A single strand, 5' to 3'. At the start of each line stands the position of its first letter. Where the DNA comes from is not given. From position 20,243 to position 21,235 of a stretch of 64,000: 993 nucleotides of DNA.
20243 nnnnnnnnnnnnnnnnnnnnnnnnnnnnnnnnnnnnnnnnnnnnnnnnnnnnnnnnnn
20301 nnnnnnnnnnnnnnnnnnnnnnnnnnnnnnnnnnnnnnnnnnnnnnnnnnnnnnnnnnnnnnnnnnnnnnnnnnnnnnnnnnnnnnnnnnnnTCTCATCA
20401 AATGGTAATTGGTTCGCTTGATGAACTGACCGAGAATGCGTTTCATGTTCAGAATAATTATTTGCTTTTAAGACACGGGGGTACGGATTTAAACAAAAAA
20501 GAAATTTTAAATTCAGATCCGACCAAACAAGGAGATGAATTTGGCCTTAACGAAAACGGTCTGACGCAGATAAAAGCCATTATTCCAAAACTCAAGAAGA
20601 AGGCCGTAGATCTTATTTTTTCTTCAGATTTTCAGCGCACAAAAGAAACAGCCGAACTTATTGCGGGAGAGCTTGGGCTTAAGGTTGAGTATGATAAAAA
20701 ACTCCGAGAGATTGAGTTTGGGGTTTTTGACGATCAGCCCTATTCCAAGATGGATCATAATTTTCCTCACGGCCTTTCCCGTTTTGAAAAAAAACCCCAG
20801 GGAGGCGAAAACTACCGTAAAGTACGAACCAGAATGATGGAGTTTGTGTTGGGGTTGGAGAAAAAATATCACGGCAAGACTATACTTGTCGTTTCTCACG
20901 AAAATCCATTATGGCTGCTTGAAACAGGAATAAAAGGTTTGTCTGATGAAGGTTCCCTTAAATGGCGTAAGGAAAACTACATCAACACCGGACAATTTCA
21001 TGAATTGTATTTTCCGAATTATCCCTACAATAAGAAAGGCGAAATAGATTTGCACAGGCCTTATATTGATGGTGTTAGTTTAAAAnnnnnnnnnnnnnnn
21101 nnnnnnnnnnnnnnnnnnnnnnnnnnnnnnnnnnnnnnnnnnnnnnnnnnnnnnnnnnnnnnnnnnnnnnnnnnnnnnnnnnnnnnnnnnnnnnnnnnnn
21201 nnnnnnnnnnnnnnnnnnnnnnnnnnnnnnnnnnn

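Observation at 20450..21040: Isoleucyl-tRNA synthetase carries an embedded histidine-phosphatase (PGAM-like) domain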

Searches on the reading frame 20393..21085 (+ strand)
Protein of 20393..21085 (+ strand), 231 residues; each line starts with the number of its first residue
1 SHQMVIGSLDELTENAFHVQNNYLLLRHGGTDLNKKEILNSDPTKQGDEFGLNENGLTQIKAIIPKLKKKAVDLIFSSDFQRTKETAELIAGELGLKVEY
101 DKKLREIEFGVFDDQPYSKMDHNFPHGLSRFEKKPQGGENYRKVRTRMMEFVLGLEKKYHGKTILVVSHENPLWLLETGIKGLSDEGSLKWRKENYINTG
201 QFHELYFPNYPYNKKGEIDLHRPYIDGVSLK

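Call 6: search_protein_families(library=pfam, proteins=[window:20393-21085:+], max_evalue=0.01)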
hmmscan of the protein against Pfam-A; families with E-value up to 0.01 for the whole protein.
window:20393-21085:+ (231 aa): 1 family
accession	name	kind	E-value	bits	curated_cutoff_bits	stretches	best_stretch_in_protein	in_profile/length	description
PF00300.27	His_Phos_1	-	5.4e-36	124.5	21.7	1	24-190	2-168/194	Histidine phosphatase superfamily (branch 1)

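Call 7: search_protein_families(library=ncbifam, proteins=[window:20393-21085:+], max_evalue=0.01)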
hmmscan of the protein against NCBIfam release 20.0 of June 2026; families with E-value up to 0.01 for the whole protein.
window:20393-21085:+ (231 aa): 15 families
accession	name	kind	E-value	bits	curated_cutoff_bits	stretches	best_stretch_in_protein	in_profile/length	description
TIGR03162.1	ribazole_cobC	equivalog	6.1e-27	94.2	162.9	1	25-187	3-162/176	alpha-ribazole phosphatase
NF005567.0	PRK07238.1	equivalog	1.2e-25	90.7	326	1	22-173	179-330/378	bifunctional RNase H/acid phosphatase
NF038349.1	dPGM_arch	equivalog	3.1e-23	82.7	225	1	24-187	2-155/194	2,3-diphosphoglycerate-dependent phosphoglycerate mutase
NF009994.0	PRK13463.1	equivalog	1.3e-18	67.5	277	1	25-182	7-164/203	phosphoserine phosphatase 1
NF045917.1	PhserinePhPspA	equivalog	1e-16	61.2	350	1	51-173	27-154/211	phosphoserine phosphatase PspA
NF011580.0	PRK15004.1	equivalog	2.1e-15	57.3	250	1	24-182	4-162/203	adenosylcobalamin/alpha-ribazole phosphatase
NF002901.0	PRK03482.1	equivalog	8.4e-13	48.4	261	1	24-187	5-168/215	2,3-diphosphoglycerate-dependent phosphoglycerate mutase GpmB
TIGR03848.1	MSMEG_4193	subfamily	2e-11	43.7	203.85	1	24-169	3-152/204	MSMEG_4193 family putative phosphomutase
NF002339.0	PRK01295.1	equivalog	7.9e-08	32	316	1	23-190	5-179/206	2,3-bisphosphoglycerate-dependent phosphoglycerate mutase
NF009993.0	PRK13462.1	equivalog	3e-06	27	226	1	20-170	5-148/203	acid phosphatase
NF002217.0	PRK01112.1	equivalog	0.0019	17.6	320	0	24-90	5-66/228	2,3-bisphosphoglycerate-dependent phosphoglycerate mutase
NF010716.0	PRK14118.1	equivalog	0.0038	16.5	409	0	160-190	172-202/227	2,3-diphosphoglycerate-dependent phosphoglycerate mutase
NF010718.0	PRK14120.1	equivalog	0.0049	16.2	366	0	21-115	5-99/249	phosphoglyceromutase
TIGR01258.1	pgm_1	subfamily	0.0062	16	81.7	0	24-95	4-72/245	2,3-bisphosphoglycerate-dependent phosphoglycerate mutase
TIGR00249.1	sixA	equivalog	0.007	16.2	74.5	0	25-95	5-68/154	phosphohistidine phosphatase SixA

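Call 17: search_solved_structures(query=window:20441-21040:+, max_evalue=0.001, show_alignments=3)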
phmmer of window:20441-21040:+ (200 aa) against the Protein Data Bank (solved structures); distinct sequences matched with E-value up to 0.001: 46.
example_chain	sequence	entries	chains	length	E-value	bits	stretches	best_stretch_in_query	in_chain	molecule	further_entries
4ij5_A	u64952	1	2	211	6.4e-11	45.9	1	35-166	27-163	Phosphoserine phosphatase 1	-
4ij6_A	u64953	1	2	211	7.2e-11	45.7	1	35-166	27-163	Phosphoserine phosphatase 1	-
1ebb_A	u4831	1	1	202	3.9e-09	40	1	11-160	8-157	PHOSPHATASE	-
1h2e_A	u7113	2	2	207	4.2e-09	39.9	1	11-160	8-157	PHOSPHATASE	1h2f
6e4b_A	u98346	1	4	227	5.5e-08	36.3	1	9-174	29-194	Adenosylcobalamin/alpha-ribazole phosphatase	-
6nru_A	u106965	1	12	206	5.6e-08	36.3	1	9-174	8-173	CobC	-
3e9c_A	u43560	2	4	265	8.4e-08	35.7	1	9-171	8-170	Zgc:56074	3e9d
5zkk_A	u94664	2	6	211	3.1e-07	33.8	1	7-185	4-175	Phosphoglycerate mutase family protein, putative | Phosphoglycerate mutase family protein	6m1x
4pz9_A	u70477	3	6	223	4.9e-07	33.2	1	7-135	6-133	Glucosyl-3-phosphoglycerate phosphatase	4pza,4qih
6s2q_A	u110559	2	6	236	5.6e-07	33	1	7-135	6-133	Glucosyl-3-phosphoglycerate phosphatase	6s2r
3e9e_A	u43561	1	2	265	1.7e-06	31.4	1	9-171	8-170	Zgc:56074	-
5zr2_A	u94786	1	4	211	2.7e-06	30.8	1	33-185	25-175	Phosphoglycerate mutase family protein, putative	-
8s6q_A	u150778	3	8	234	3.4e-06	30.5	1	33-163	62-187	Phosphoglycerate mutase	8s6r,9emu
2p9y_A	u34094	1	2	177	4.4e-06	30.1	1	59-141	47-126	Alpha-ribazole-5'-phosphate phosphatase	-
8s7m_A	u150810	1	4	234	5.1e-06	29.9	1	34-163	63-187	Phosphoglycerate mutase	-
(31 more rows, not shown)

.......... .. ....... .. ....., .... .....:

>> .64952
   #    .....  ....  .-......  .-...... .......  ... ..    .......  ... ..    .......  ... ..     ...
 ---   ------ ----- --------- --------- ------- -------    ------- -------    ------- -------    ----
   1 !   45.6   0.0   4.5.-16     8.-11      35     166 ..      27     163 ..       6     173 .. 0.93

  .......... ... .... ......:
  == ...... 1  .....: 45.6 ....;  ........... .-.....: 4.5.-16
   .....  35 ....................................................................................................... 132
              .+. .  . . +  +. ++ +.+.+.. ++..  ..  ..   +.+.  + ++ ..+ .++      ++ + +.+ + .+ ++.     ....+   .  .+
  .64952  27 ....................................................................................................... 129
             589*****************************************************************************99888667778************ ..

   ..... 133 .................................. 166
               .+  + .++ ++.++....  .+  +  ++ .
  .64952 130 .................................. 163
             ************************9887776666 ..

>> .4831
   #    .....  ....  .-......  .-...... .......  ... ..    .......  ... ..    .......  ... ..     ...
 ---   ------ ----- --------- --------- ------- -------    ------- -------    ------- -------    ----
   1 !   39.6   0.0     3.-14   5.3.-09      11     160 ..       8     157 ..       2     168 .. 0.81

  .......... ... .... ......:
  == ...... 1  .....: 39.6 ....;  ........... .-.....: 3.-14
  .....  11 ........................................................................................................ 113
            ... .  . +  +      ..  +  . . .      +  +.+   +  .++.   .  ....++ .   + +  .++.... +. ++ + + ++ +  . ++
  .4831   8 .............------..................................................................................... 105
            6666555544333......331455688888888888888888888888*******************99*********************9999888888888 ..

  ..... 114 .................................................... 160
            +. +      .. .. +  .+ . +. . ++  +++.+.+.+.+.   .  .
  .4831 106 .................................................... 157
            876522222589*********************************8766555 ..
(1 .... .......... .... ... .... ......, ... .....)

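Call 41: search_protein_representatives(protein=window:20438-21037:+)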
Query: 200 residues. Proteins with E-value up to 0.001 (for the whole library): 10882; up to 1e-10: 1071; up to 1e-30: 13. The best 150 are listed.
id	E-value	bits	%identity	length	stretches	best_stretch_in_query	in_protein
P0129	1.5e-36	142.6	44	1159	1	6-198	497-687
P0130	9.7e-36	140.0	42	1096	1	5-185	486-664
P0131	5.0e-35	137.7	40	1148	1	5-199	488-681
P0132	2.3e-34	135.5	37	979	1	5-199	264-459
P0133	3.4e-34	135.0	42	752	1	5-198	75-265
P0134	1.1e-33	133.3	46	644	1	35-200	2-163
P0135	1.9e-33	132.5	41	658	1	5-198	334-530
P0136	7.3e-33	130.6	41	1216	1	4-167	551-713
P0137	1.8e-32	129.3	43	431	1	5-190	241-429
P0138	4.0e-32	128.2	39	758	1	6-195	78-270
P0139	6.0e-32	127.7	40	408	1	5-199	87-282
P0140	5.5e-31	124.5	39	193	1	6-190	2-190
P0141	7.8e-31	124.0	37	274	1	6-199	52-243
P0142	1.3e-30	123.3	40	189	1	5-190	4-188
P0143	1.4e-30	123.1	39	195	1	4-190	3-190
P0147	3.8e-30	121.8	38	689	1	5-186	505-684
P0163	4.5e-28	115.0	35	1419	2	5-168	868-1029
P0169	1.3e-27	113.5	37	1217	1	4-171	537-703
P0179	6.7e-27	111.2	31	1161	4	9-187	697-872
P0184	3.3e-26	108.9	36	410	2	30-164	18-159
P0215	9.5e-24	100.9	34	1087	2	4-159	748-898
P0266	1.0e-20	90.9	31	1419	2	5-156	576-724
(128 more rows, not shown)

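Call 45: search_protein_families(library=pfam, proteins=[P0163, P0215, P0266, P0179, P0169, P0147, P0184], max_evalue=0.0001)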
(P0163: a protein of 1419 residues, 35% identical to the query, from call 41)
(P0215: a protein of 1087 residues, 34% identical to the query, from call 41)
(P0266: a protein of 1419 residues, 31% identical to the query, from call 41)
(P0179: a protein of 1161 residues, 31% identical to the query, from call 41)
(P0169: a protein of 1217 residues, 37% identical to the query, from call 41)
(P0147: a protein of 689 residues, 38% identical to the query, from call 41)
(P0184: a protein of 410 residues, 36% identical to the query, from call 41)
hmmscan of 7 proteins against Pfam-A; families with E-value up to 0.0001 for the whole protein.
P0163 (1419 aa): 5 families
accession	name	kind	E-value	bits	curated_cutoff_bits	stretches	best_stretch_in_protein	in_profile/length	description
PF00133.28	tRNA-synt_1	-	4.2e-143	477.5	22.7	2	18-485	2-265/414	tRNA synthetases class I (I, L, M and V)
PF00300.27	His_Phos_1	-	2.6e-82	275.6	21.7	2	871-1061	1-189/194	Histidine phosphatase superfamily (branch 1)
PF19302.4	DUF5915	-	1.1e-34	120.2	27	1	1229-1418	2-194/195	Domain of unknown function (DUF5915)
PF08264.19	Anticodon_1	-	8.8e-33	113.7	25.1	1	1065-1210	1-146/148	Anticodon-binding domain of tRNA ligase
PF09334.17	tRNA-synt_1g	-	7.8e-17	61.5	20.1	1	775-847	310-380/391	tRNA synthetases class I (M)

P0215 (1087 aa): 3 families
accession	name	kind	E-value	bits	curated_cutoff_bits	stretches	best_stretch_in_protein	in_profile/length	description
PF00133.28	tRNA-synt_1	-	1.5e-135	452.6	22.7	3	21-528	2-285/414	tRNA synthetases class I (I, L, M and V)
PF00300.27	His_Phos_1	-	6.9e-69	231.8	21.7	2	541-697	1-163/194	Histidine phosphatase superfamily (branch 1)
PF09334.17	tRNA-synt_1g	-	1.1e-16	61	20.1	2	51-190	8-128/391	tRNA synthetases class I (M)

P0266 (1419 aa): 5 families
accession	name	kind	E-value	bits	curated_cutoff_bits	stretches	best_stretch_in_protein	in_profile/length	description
PF00133.28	tRNA-synt_1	-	8.4e-131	437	22.7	2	22-568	2-314/414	tRNA synthetases class I (I, L, M and V)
PF00300.27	His_Phos_1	-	3.1e-58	197.1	21.7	2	889-1035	1-156/194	Histidine phosphatase superfamily (branch 1)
PF08264.19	Anticodon_1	-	1.6e-27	96.6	25.1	1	1069-1214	1-146/148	Anticodon-binding domain of tRNA ligase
PF19302.4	DUF5915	-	2.6e-22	79.8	27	1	1232-1416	3-194/195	Domain of unknown function (DUF5915)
PF09334.17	tRNA-synt_1g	-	3.9e-15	56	20.1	1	52-191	8-128/391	tRNA synthetases class I (M)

P0179 (1161 aa): 3 families
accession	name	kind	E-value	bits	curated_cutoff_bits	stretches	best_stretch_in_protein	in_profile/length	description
PF00300.27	His_Phos_1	-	9.9e-126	417.3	21.7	4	427-595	1-167/194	Histidine phosphatase superfamily (branch 1)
PF00133.28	tRNA-synt_1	-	1.6e-74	251.6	22.7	2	14-417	2-198/414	tRNA synthetases class I (I, L, M and V)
PF09334.17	tRNA-synt_1g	-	1e-12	48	20.1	1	42-185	8-135/391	tRNA synthetases class I (M)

P0169 (1217 aa): 5 families
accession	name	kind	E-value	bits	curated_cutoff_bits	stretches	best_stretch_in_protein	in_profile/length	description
PF00133.28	tRNA-synt_1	-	2.7e-132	441.9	22.7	2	19-541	2-327/414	tRNA synthetases class I (I, L, M and V)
PF00300.27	His_Phos_1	-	2.2e-35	122.5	21.7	1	542-705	2-166/194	Histidine phosphatase superfamily (branch 1)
PF08264.19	Anticodon_1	-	1.8e-34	119.2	25.1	1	869-1013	1-146/148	Anticodon-binding domain of tRNA ligase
PF19302.4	DUF5915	-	1.4e-32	113.3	27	1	1029-1213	2-194/195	Domain of unknown function (DUF5915)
PF09334.17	tRNA-synt_1g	-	2.8e-14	53.1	20.1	0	751-826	302-372/391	tRNA synthetases class I (M)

P0147 (689 aa): 4 families
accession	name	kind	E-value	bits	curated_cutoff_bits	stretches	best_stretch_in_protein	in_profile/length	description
PF05746.21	DALR_1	-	1e-34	119.6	22.3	1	390-503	1-117/117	DALR anticodon binding domain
PF00300.27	His_Phos_1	-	4.5e-32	111.7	21.7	1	509-671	2-166/194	Histidine phosphatase superfamily (branch 1)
PF03485.21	Arg_tRNA_synt_N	-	4.4e-18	66.1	21.5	1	4-83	5-85/85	Arginyl tRNA synthetase N terminal domain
PF00750.26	tRNA-synt_1d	-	7e-17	61.9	23.3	1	182-345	123-290/349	tRNA synthetases class I (R), catalytic domain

P0184 (410 aa): 1 family
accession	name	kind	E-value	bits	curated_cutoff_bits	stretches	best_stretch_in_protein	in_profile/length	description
PF00300.27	His_Phos_1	-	2.1e-101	337.9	21.7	2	213-405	1-193/194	Histidine phosphatase superfamily (branch 1)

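Call 51: search_protein_families(library=ncbifam, proteins=[P0179, P0215, P0129], max_evalue=1e-20)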
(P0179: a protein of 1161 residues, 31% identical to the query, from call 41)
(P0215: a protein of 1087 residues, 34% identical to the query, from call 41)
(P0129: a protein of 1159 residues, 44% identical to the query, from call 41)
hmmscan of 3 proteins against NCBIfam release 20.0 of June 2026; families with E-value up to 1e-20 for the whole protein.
P0179 (1161 aa): 27 families (the best 25 are shown)
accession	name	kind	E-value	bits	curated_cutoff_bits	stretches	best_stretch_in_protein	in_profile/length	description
NF004349.1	PRK05729.1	equivalog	1.3e-122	410.8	704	3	2-225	1-229/860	valine--tRNA ligase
TIGR00422.1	valS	equivalog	1.5e-113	380.5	612.1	2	1-225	1-235/863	valine--tRNA ligase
NF011492.0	PRK14900.1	equivalog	5.8e-90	302.5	1783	1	2-225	10-244/1044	valine--tRNA ligase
TIGR03162.1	ribazole_cobC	equivalog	2.3e-81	271.4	162.9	3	887-1048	1-168/176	alpha-ribazole phosphatase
NF005567.0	PRK07238.1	equivalog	1.5e-72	245.1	326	0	423-585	176-336/378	bifunctional RNase H/acid phosphatase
NF038349.1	dPGM_arch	equivalog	8.8e-72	241.1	225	0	888-1013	2-124/194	2,3-diphosphoglycerate-dependent phosphoglycerate mutase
NF002901.0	PRK03482.1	equivalog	9.5e-68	228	261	1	426-584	3-159/215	2,3-diphosphoglycerate-dependent phosphoglycerate mutase GpmB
TIGR00392.1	ileS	equivalog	9.5e-59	199.4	621.4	1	5-417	6-430/861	isoleucine--tRNA ligase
NF009687.0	PRK13208.1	equivalog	1.6e-58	198.6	738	1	2-225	7-234/801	valine--tRNA ligase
NF011580.0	PRK15004.1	equivalog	4.3e-58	196.6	250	0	886-1047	2-172/203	adenosylcobalamin/alpha-ribazole phosphatase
NF045917.1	PhserinePhPspA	equivalog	3.6e-52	177.1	350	0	426-623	3-197/211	phosphoserine phosphatase PspA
TIGR03848.1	MSMEG_4193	subfamily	1.1e-48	165.4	203.85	0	887-980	2-94/204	MSMEG_4193 family putative phosphomutase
TIGR00249.1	sixA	equivalog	1.1e-36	126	74.5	0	887-966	3-79/154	phosphohistidine phosphatase SixA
NF002339.0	PRK01295.1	equivalog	1.2e-36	126.1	316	0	885-977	3-98/206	2,3-bisphosphoglycerate-dependent phosphoglycerate mutase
NF009993.0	PRK13462.1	equivalog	1.4e-34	119.5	226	0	884-1031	5-154/203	acid phosphatase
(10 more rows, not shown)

P0215 (1087 aa): 22 families
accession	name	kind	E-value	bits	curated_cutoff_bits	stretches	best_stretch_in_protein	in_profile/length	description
TIGR00392.1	ileS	equivalog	1.3e-228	761.4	621.4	2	10-537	4-528/861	isoleucine--tRNA ligase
NF000257.1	MupA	exception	3.7e-153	511.6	1900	2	17-536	8-499/1024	mupirocin-resistant isoleucine--tRNA ligase MupA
NF000258.1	MupB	exception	1.1e-151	506.9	1900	2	17-536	8-503/1033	mupirocin-resistant isoleucine--tRNA ligase MupB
TIGR00422.1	valS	equivalog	1.7e-85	287.7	612.1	2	15-256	8-235/863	valine--tRNA ligase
NF040702.1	ileS_w_GNAT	exception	2.8e-80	270.3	1999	2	12-263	17-271/1100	isoleucine--tRNA ligase, N-acetyltransferase domain-containing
NF009687.0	PRK13208.1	equivalog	1.1e-77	262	738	1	11-254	9-232/801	valine--tRNA ligase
NF004349.1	PRK05729.1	equivalog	1.6e-68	231.8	704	1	15-255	7-228/860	valine--tRNA ligase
TIGR03162.1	ribazole_cobC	equivalog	1.8e-45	154.6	162.9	1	541-694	1-157/176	alpha-ribazole phosphatase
NF045917.1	PhserinePhPspA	equivalog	7.7e-42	143.4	350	1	541-689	4-158/211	phosphoserine phosphatase PspA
NF005567.0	PRK07238.1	equivalog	9.2e-42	143.7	326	0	520-687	160-332/378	bifunctional RNase H/acid phosphatase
NF008957.0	PRK12300.1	subfamily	6.2e-38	130.4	677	1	15-342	7-315/946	leucine--tRNA ligase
NF011492.0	PRK14900.1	equivalog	2.4e-37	128.4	1783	0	16-256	17-244/1044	valine--tRNA ligase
TIGR00396.1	leuS_bact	equivalog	1.2e-33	116.3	548.4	0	18-195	7-165/843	leucine--tRNA ligase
TIGR00395.1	leuS_arch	equivalog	2.5e-32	111.8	648.5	1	22-348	8-315/938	leucine--tRNA ligase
NF038349.1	dPGM_arch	equivalog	9.6e-32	110.4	225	0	754-897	3-141/194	2,3-diphosphoglycerate-dependent phosphoglycerate mutase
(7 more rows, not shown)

P0129 (1159 aa): 16 families
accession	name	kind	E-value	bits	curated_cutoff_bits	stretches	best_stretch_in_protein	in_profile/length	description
TIGR00392.1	ileS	equivalog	1.1e-257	857.6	621.4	2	3-492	5-498/861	isoleucine--tRNA ligase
NF000258.1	MupB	exception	5.7e-213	709.7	1900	2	10-488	9-472/1033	mupirocin-resistant isoleucine--tRNA ligase MupB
NF000257.1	MupA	exception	3.8e-212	706.9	1900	2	10-493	9-473/1024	mupirocin-resistant isoleucine--tRNA ligase MupA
NF009687.0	PRK13208.1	equivalog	5.2e-116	388.7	738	3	694-1060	431-795/801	valine--tRNA ligase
TIGR00422.1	valS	equivalog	3.3e-115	386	612.1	3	716-1067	445-800/863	valine--tRNA ligase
NF004349.1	PRK05729.1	equivalog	1.5e-101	341.1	704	3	712-1026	431-739/860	valine--tRNA ligase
NF040702.1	ileS_w_GNAT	exception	3.5e-92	309.7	1999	3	10-262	23-278/1100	isoleucine--tRNA ligase, N-acetyltransferase domain-containing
NF011492.0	PRK14900.1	equivalog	1.6e-65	221.6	1783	1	712-1032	447-773/1044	valine--tRNA ligase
NF000540.1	alt_ValS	exception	4.8e-57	193.5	900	1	712-1044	490-816/827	valine--tRNA ligase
NF008957.0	PRK12300.1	subfamily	5.5e-47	160.3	677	1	9-335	9-316/946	leucine--tRNA ligase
TIGR00395.1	leuS_arch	equivalog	1.9e-46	158.6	648.5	1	788-1083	608-876/938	leucine--tRNA ligase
NF038349.1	dPGM_arch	equivalog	5.5e-34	117.8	225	1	501-664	3-157/194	2,3-diphosphoglycerate-dependent phosphoglycerate mutase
TIGR00398.1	metG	equivalog_domain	3e-29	102.1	336.35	0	776-981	303-510/530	methionine--tRNA ligase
TIGR00396.1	leuS_bact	equivalog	2.5e-27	95.4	548.4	0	797-989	601-775/843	leucine--tRNA ligase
NF005567.0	PRK07238.1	equivalog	1e-26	94.2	326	1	492-649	173-331/378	bifunctional RNase H/acid phosphatase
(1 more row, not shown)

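Call 56: find_related_loci(query=A3, collection=metagenome_contigs, flank=4500)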
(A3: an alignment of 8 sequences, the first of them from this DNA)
Query A3 (199 aa) in metagenome_contigs; peptide patterns used: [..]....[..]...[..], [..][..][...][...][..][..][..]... (x = any residue, [..] = any of these).
600 stretches matched a pattern (row limit reached: there are more); 397 encode a relative of the query (tblastn E <= 1e-3); the best 80 are kept; 80 distinct loci.
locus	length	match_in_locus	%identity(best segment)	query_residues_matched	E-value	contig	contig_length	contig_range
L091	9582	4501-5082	48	3-198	2e-55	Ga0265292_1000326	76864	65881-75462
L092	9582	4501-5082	46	3-198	1e-52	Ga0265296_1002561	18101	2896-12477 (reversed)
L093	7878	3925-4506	46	3-198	1e-52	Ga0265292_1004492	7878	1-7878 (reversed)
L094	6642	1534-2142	43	4-199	2e-48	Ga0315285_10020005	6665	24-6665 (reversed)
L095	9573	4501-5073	45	5-198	5e-47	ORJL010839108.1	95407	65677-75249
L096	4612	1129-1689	43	1-189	4e-46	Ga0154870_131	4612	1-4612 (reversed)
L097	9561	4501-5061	43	1-189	4e-46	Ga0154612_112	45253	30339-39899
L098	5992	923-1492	44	5-198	2e-45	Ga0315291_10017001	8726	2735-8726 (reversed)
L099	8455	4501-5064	42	1-189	3e-45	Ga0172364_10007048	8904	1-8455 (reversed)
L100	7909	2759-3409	42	4-197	4e-45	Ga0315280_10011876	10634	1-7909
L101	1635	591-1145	42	3-189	3e-46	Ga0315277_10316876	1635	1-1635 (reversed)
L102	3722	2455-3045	42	4-199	6e-45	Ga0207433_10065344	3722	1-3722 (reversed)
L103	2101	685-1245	43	1-189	2e-45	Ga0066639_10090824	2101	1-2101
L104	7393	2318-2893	42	5-198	2e-44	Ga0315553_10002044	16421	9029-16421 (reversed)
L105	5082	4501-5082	41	5-197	1e-44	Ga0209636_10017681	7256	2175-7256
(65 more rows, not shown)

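Call 73: search_protein_families(library=padloc, proteins=[window:20438-21037:+], max_evalue=0.01)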
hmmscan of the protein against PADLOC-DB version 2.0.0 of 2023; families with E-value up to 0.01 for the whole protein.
window:20438-21037:+ (200 aa): 0 families
